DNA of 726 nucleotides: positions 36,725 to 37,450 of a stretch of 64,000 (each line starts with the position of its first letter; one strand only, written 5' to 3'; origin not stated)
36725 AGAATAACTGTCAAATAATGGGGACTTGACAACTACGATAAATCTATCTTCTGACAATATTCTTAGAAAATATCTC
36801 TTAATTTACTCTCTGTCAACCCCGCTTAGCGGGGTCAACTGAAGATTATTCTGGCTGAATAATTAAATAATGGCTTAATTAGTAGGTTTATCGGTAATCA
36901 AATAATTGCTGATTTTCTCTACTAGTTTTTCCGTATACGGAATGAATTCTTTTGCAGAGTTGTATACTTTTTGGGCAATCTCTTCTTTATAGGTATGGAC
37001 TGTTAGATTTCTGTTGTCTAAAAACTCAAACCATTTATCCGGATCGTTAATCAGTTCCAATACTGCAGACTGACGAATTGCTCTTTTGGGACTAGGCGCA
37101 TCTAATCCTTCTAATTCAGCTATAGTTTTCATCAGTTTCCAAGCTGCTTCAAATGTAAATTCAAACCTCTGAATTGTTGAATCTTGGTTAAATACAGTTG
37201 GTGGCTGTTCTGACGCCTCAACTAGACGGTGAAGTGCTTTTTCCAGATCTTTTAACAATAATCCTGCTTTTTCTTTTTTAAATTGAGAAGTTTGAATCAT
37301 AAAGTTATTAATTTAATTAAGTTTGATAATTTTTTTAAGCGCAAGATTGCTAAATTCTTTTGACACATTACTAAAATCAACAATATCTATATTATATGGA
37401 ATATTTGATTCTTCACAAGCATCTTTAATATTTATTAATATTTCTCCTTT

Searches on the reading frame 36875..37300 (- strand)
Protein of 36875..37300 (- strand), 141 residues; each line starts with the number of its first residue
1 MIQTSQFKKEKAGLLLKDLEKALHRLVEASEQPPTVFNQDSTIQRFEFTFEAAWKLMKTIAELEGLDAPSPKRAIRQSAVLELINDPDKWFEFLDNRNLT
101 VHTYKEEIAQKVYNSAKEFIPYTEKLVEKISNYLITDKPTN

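Call 34: search_protein_families(library=pfam, proteins=[window:36875-37300:-], max_evalue=0.01)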
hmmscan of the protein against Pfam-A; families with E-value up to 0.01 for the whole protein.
window:36875-37300:- (141 aa): 2 families
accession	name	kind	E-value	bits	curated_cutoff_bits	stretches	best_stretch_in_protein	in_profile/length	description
PF08780.16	NTase_sub_bind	-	2.4e-31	108.8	31.8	1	16-130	3-124/126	Nucleotidyltransferase substrate binding protein like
PF01934.22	HepT-like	-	6.7e-06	26.3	23.5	1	37-130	25-120/120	Ribonuclease HepT-like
